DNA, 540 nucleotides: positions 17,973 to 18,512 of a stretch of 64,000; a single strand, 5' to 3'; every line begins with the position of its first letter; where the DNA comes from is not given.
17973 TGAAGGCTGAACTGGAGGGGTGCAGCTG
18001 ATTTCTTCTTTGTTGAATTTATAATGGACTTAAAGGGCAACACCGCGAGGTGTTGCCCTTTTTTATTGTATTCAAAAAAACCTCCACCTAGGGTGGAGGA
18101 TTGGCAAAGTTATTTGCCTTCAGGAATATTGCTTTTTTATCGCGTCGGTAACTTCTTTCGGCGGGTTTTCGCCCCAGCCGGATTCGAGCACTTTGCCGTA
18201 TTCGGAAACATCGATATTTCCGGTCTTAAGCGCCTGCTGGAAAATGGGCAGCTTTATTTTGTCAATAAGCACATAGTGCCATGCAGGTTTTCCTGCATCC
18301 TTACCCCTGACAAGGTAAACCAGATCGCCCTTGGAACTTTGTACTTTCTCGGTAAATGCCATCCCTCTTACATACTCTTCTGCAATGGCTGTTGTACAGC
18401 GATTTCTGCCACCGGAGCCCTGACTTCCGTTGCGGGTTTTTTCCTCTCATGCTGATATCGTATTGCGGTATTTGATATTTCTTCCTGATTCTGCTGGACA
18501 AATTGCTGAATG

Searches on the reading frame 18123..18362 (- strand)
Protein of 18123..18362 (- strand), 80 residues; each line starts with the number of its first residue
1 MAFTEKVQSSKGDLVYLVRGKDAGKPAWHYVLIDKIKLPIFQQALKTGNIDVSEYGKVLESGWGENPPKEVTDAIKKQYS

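Call 6: search_protein_families(library=pfam, proteins=[window:18123-18362:-], max_evalue=1)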
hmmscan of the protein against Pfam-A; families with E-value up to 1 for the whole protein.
window:18123-18362:- (80 aa): 1 family
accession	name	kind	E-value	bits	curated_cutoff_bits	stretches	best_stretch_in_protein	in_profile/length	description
PF00467.35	KOW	-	0.017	15.4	22.3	1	11-25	1-15/32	KOW motif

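Call 7: search_protein_families(library=phrogs, proteins=[window:18123-18362:-], max_evalue=1)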
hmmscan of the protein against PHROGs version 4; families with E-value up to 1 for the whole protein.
window:18123-18362:- (80 aa): 0 families

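Call 8: search_protein_families(library=ncbifam, proteins=[window:18123-18362:-], max_evalue=1)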
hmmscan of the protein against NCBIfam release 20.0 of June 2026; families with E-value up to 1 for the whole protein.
window:18123-18362:- (80 aa): 0 families

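Call 9: search_solved_structures(query=window:18123-18362:-, max_evalue=10)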
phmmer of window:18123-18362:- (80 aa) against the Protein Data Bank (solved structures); distinct sequences matched with E-value up to 10: 9.
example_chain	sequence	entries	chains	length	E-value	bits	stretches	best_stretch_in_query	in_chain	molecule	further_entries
4tnc_A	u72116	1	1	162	0.25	14.9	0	47-77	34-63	TROPONIN C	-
5tnc_A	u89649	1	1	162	0.28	14.7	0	47-77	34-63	TROPONIN-C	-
2w49_0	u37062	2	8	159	0.29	14.6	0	47-77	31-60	TROPONIN C, SKELETAL MUSCLE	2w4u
1ncx_A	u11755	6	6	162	0.31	14.5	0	47-77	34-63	TROPONIN C | Troponin C, skeletal muscle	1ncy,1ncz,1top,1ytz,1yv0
1tnw_A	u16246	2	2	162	0.5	13.9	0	47-77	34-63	TROPONIN C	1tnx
5h2t_A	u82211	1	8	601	0.86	13.1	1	31-60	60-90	Trehalose synthase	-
2n79_C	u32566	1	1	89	0.95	13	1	37-74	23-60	Troponin C, slow skeletal and cardiac muscles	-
4k34_A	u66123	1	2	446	1.3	12.6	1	10-57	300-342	Cation efflux system protein CusC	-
3pik_A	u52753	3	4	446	1.3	12.6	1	10-57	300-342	Cation efflux system protein cusC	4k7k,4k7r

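Call 10: find_homologous_proteins(query=window:18123-18362:-, max_evalue=0.01)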
Query window:18123-18362:- (80 aa): 28 proteins with E <= 0.01 among 62 candidates.
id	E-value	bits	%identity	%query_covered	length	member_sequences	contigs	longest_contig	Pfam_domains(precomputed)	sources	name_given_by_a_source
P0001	1.6e-46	173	100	100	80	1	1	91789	-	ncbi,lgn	-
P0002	2.9e-35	137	75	100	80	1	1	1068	-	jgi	jgi:hypothetical protein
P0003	5.1e-35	136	75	100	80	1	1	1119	-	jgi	jgi:hypothetical protein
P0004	1.9e-34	135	73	100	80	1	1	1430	-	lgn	-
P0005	2.0e-34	135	73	99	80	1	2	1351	-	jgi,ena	jgi:hypothetical protein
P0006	7.1e-34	133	73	100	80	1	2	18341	-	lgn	-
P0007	1.0e-32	129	73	98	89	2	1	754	-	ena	-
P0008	4.8e-32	127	68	100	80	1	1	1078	-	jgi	jgi:hypothetical protein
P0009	2.0e-29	119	74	86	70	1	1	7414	-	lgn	-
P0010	4.3e-29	118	61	96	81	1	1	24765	-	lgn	-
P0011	1.2e-28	116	63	100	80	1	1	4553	-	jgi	-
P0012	4.3e-28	114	63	98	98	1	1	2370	-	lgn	-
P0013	2.9e-27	112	59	99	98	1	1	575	-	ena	-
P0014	8.9e-27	110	59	98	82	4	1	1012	-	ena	-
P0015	1.6e-25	106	59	94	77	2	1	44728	-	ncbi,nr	ncbi:MAG: hypothetical protein P1V20_11505 [Verrucomicrobiales bacterium]|nr:hypothetical protein [V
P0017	7.8e-25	104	56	99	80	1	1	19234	-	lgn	-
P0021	1.1e-20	91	57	84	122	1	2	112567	-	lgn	-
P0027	2.0e-15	74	60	78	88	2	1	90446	-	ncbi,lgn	-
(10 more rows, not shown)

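Call 17: find_encoding_contigs(protein=P0021, flank=8000, max_places=3)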
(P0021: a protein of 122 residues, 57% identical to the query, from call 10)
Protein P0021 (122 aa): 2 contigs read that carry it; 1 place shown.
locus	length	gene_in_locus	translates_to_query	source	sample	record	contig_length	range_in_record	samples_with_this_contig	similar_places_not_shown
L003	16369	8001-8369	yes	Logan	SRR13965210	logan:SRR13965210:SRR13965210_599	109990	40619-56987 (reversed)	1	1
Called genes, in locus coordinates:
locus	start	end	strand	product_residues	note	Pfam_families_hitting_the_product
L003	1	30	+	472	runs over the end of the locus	PF00160:Pro_isomerase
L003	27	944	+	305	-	PF00561:Abhydrolase_1, PF12146:Hydrolase_4, PF12697:Abhydrolase_6, PF06821:Ser_hydrolase (weak)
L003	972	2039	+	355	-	PF02463:SMC_N (weak), PF13175:AAA_15, PF13476:AAA_23, PF13304:AAA_21 (faint)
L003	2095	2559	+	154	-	-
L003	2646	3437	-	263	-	PF13365:Trypsin_2 (weak)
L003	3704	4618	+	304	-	PF01148:CTP_transf_1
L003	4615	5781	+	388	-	PF02670:DXP_reductoisom, PF08436:DXP_redisom_C, PF13288:DXPR_C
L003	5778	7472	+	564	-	PF06762:LMF1, PF25179:LMF1_C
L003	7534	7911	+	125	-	-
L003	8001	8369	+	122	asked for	-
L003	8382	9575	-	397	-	PF02606:LpxK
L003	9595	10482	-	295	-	PF00288:GHMP_kinases_N, PF08544:GHMP_kinases_C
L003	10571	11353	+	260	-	PF01138:RNase_PH, PF03725:RNase_PH_C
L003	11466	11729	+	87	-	PF00830:Ribosomal_L28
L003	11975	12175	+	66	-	-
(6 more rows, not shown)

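Call 18: find_encoding_contigs(protein=P0027, flank=8000, max_places=3)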
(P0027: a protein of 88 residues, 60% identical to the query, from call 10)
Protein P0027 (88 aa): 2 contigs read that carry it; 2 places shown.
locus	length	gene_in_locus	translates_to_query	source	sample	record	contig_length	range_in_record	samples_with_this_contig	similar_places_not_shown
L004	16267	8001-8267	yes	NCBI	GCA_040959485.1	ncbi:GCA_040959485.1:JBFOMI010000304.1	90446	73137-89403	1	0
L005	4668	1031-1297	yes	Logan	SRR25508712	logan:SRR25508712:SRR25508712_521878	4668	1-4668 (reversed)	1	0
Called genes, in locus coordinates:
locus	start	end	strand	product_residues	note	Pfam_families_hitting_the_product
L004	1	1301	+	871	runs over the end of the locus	PF01411:tRNA-synt_2c, PF07973:tRNA_SAD, PF02272:DHHA1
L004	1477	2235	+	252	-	PF07963:N_methyl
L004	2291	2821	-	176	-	PF00581:Rhodanese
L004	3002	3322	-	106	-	PF03091:CutA1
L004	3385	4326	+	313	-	PF13793:Pribosyltran_N, PF00156:Pribosyltran, PF14572:Pribosyl_synth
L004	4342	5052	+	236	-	PF01386:Ribosomal_L25p, PF14693:Ribosomal_TL5_C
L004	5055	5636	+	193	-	PF01195:Pept_tRNA_hydro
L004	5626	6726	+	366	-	PF01926:MMR_HSR1, PF02421:FeoB_N, PF06071:YchF-GTPase_C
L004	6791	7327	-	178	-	PF01292:Ni_hydr_CYTB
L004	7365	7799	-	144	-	PF00959:Phage_lysozyme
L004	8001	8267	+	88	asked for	-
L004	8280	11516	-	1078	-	-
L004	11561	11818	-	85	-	-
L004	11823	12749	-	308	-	PF10983:DUF2793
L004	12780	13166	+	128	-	-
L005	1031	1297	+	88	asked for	-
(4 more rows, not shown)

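Call 19: find_encoding_contigs(protein=P0015, flank=8000, max_places=2)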
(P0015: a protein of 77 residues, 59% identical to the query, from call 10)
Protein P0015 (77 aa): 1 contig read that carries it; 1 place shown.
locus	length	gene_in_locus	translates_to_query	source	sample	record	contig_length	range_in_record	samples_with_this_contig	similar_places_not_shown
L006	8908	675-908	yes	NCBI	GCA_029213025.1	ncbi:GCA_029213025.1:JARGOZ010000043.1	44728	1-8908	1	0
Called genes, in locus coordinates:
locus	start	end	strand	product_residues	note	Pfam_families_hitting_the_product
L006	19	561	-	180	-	-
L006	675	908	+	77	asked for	-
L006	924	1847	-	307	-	PF08450:SGL, PF24684:Vgb_lyase (faint)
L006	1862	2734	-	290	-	PF00756:Esterase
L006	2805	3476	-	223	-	-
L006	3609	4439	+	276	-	PF01149:Fapy_DNA_glyco, PF06831:H2TH, PF06827:zf-FPG_IleRS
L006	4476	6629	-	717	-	PF00270:DEAD (faint), PF04851:ResIII, PF17757:UvrB_inter, PF27431:UvrB_3rd, PF00271:Helicase_C, PF12344:UvrB, PF02151:UVR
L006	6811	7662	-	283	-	PF10670:DUF4198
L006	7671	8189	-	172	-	PF10029:DUF2271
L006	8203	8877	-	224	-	PF03929:PepSY_TM (faint), PF16357:PepSY_TM_like_2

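Call 20: find_encoding_contigs(protein=P0010, flank=8000, max_places=2)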
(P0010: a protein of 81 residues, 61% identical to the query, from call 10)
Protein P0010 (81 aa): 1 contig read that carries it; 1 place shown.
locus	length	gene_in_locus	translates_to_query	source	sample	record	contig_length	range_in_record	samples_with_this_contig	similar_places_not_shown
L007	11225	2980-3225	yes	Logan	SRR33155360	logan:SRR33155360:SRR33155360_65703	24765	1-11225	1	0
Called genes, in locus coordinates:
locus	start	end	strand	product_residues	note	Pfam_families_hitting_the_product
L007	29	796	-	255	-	-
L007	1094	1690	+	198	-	-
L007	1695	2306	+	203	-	PF01810:LysE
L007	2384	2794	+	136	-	-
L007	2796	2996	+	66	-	-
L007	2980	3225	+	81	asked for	-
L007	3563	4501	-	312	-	PF03706:LPG_synthase_TM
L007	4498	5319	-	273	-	PF00535:Glycos_transf_2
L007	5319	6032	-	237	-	PF13578:Methyltransf_24, PF05711:TylF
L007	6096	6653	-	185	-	PF02643:DUF192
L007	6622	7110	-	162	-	PF02643:DUF192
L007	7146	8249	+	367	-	-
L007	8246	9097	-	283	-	-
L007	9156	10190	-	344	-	PF01118:Semialdhyde_dh, PF02774:Semialdhyde_dhC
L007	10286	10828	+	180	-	-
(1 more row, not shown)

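Call 21: find_encoding_contigs(protein=P0017, flank=8000, max_places=2)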
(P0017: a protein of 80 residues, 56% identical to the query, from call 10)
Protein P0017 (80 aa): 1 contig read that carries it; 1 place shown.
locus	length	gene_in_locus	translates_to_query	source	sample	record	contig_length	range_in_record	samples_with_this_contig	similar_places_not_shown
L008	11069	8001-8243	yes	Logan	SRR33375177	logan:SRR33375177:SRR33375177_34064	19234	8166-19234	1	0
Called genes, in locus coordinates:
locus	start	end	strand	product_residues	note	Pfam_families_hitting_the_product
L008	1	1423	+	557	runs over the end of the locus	PF02463:SMC_N, PF13476:AAA_23, PF13555:AAA_29 (weak)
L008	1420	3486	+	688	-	PF22745:Nlig-Ia, PF01653:DNA_ligase_aden, PF03120:OB_DNA_ligase, PF03119:DNA_ligase_ZBD, PF12826:HHH_2 (weak), PF00533:BRCT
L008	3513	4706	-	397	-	PF02463:SMC_N (weak), PF00005:ABC_tran, PF13304:AAA_21 (faint), PF12857:TOBE_3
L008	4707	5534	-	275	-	PF00528:BPD_transp_1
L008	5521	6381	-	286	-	PF00528:BPD_transp_1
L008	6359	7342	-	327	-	PF01547:SBP_bac_1 (weak), PF13531:SBP_bac_11, PF13343:SBP_bac_6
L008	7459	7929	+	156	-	-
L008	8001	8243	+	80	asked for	-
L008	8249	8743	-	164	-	-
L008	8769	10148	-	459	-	PF00474:SSF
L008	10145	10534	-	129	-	PF01648:ACPS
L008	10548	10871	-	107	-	-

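Call 22: find_encoding_contigs(protein=P0006, flank=8000, max_places=2)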
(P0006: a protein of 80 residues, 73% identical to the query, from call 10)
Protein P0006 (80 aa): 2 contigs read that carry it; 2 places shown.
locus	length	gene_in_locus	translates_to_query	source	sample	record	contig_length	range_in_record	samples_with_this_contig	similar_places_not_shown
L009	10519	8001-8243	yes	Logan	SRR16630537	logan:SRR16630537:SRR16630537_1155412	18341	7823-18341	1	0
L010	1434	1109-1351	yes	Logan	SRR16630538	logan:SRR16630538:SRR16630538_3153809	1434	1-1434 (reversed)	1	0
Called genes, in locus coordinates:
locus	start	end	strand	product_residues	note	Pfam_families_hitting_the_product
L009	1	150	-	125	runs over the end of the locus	PF02699:YajC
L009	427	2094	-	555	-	PF06418:CTP_synth_N, PF00117:GATase, PF07722:Peptidase_C26 (faint)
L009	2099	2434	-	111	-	PF03840:SecG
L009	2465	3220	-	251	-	PF00121:TIM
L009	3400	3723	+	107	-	-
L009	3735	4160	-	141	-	-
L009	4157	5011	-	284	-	PF00288:GHMP_kinases_N, PF08544:GHMP_kinases_C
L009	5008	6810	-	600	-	PF12569:NatA_aux_su (faint), PF12895:ANAPC3 (faint), PF13429:TPR_15 (faint), PF24575:TPR_Slam (faint), PF14559:TPR_19 (weak), PF13432:TPR_16, PF23914:TPR_CcmH_CycH (weak), PF13432:TPR_16 (weak), +12 more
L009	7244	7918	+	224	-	PF04280:Tim44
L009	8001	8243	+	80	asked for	-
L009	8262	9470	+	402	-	PF03562:MltA, PF06725:3D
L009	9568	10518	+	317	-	?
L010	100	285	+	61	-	-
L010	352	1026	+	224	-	PF04280:Tim44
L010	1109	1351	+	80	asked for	-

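Call 23: find_encoding_contigs(protein=P0001, flank=10000, max_places=3)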
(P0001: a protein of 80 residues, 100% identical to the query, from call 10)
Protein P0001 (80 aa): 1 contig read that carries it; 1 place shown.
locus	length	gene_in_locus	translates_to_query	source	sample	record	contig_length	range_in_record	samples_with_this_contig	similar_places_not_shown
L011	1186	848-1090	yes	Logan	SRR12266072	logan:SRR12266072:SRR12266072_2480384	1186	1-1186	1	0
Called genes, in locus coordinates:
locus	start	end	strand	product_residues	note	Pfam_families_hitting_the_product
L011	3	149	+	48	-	?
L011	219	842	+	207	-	-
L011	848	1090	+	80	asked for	-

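Call 24: find_related_loci(query=A1, collection=genome_contigs, flank=6000)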
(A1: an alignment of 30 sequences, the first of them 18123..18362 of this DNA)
Query A1 (80 aa) in genome_contigs; peptide patterns used: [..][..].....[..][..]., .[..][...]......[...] (x = any residue, [..] = any of these).
83 stretches matched a pattern; 61 encode a relative of the query (tblastn E <= 1e-3); 58 distinct loci.
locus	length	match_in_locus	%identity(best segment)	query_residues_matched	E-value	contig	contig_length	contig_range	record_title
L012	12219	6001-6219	59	8-80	5e-30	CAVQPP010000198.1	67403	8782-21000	MAG: uncultured Actinomycetota bacterium isolate MFD10064.bin.2.62 genome assembly, contig: contig_32689, whole genome s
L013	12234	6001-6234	54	2-79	5e-29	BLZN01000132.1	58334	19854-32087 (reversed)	Rickettsiales bacterium Sesoko1 DNA, sequence132, whole genome shotgun sequence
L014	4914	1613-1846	51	2-79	2e-28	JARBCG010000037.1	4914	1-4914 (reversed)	MAG: Wolbachia sp. isolate DFT4 k87_411158, whole genome shotgun sequence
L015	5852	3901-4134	55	2-79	2e-28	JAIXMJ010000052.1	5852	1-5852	MAG: Wolbachia sp. isolate wTex Contig_52, whole genome shotgun sequence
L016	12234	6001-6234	51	2-79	7e-28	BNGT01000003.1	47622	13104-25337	MAG: Candidatus Mesenet longicola GL2 DNA, sequence03, whole genome shotgun sequence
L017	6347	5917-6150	50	2-79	9e-28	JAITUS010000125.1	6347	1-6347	MAG: Rickettsiales bacterium isolate Spi319_bin9 k119_1596431, whole genome shotgun sequence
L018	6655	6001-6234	50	2-79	1e-27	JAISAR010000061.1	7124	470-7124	MAG: Rickettsiales bacterium isolate Gx481_bin163 k119_4778708, whole genome shotgun sequence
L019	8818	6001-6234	51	2-79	1e-27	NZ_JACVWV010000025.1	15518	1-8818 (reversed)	Wolbachia endosymbiont of Pentalonia nigronervosa strain WolPenNig flattened_line_8648, whole genome shotgun sequence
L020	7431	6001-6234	49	2-79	2e-27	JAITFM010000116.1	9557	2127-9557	MAG: Rickettsiales bacterium isolate Nx346_bin4 k119_1028174, whole genome shotgun sequence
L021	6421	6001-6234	50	2-79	1e-27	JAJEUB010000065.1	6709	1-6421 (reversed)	MAG: Wolbachia endosymbiont of Penenirmus auritus isolate MAG5 wPaur_65, whole genome shotgun sequence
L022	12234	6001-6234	50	2-79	2e-27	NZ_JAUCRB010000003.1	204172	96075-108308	Wolbachia pipientis strain wStur NODE_3_length_204172_cov_5.203115, whole genome shotgun sequence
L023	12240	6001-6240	53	1-79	2e-27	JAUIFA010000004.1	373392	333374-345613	MAG: Alphaproteobacteria bacterium isolate 8_bin.59 NODE_53_length_373392_cov_1.965357, whole genome shotgun sequence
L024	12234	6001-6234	53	2-79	2e-27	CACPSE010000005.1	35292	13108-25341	uncultured Wolbachia sp. isolate WOLB0025 genome assembly, contig: SRR1107701_59, whole genome shotgun sequence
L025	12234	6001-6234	50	2-79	2e-27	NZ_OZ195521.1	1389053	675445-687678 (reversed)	Wolbachia endosymbiont of Cantharis cryptica isolate 54598 chromosome 1, complete sequence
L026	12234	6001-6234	54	2-79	2e-27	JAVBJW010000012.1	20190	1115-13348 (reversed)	MAG: Anaplasmataceae bacterium isolate GLO_MAG_00122 c_000002516706, whole genome shotgun sequence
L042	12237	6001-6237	46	1-79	9e-26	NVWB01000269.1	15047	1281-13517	MAG: Blastopirellula sp. isolate NORP48 Contig_source1382A_24816, whole genome shotgun sequence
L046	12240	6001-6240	48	1-80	5e-25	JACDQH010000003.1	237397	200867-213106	MAG: Rickettsiaceae bacterium H1 Scaffold_3, whole genome shotgun sequence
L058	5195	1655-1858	54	7-75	1e-23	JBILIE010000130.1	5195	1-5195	MAG: Rickettsiales bacterium isolate ME2017-05-12_3300034357_group7_bin91 Rohwer_bin2003_scaffold_8762_c1, whole genome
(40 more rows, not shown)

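Call 36: predict_structure(alignment_id=A1)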
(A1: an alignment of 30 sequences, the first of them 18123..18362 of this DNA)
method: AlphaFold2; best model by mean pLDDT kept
length: 80 residues; sequences in the alignment: 30
mean_pLDDT: 80.7   pTM: 0.66
mean pLDDT of the five models: 80.7, 77.8, 77.1, 76.6, 75.9
residues with pLDDT >= 90: 0; 70-90: 70; 50-70: 8; < 50: 2
segments of 3 or more residues with pLDDT < 50: none
pLDDT, mean of each block of 10 residues (from residue 1): 62 82 84 86 79 85 86 82
secondary structure, 60 per line:
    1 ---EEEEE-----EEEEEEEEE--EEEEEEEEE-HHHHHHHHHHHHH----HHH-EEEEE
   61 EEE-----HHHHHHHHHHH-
elements in order: E4-8 E14-22 E25-33 H35-47 E56-63 H69-79

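Call 38: search_protein_representatives(alignment_id=A1)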
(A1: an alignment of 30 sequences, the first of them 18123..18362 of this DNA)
Query: 30 sequences, 85 profile positions. Proteins with E-value up to 0.001 (for the whole library): 1989; up to 1e-10: 607; up to 1e-30: 7. The best 150 are listed.
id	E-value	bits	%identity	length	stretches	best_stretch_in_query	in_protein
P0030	1.7e-43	162.1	-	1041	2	11-83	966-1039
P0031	2.5e-42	158.4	-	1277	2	14-82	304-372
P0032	7.4e-35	134.5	-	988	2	14-75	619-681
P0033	3.4e-34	132.3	-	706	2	17-81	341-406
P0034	1.5e-31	123.8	-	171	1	3-83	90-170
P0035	1.6e-31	123.7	-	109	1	3-83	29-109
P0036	8.9e-31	121.4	-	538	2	7-83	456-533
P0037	7.3e-30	118.4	-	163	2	19-83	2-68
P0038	9.1e-30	118.1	-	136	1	10-85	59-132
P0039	1.1e-29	117.8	-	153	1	5-83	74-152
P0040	2.7e-29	116.6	-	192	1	6-82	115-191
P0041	4.2e-29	116.0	-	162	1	6-82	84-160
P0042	4.4e-29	115.9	-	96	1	8-82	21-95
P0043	5.3e-29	115.7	-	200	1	3-82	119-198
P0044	6.6e-29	115.4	-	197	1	4-82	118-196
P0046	1.4e-28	114.3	-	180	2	4-81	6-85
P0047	1.7e-28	114.1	-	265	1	5-83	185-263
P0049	2.9e-28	113.3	-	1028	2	16-82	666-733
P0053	2.9e-27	110.1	-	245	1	13-81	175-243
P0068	1.8e-25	104.4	-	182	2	1-81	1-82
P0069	2.1e-25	104.2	-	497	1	8-83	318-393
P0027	4.4e-25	103.1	-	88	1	4-80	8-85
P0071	9.3e-25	102.1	-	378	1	8-80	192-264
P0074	2.3e-24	100.8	-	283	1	6-83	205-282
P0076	2.5e-24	100.7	-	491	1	10-83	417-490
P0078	4.0e-24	100.0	-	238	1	13-82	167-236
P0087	8.6e-23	95.8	-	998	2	12-80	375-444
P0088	1.1e-22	95.5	-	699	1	12-81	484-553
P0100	3.9e-22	93.7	-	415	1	9-82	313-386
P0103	5.8e-22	93.1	-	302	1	12-81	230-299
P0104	6.8e-22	92.9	-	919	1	13-83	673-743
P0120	6.9e-21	89.7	-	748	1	14-83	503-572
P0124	8.7e-21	89.4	-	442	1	14-81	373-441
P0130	2.2e-20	88.1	-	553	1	11-79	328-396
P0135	4.1e-20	87.2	-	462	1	5-83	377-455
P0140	6.1e-20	86.6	-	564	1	11-73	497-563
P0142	7.5e-20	86.4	-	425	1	14-83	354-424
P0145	8.1e-20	86.2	-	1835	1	11-78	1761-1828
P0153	1.2e-19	85.7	-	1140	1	11-81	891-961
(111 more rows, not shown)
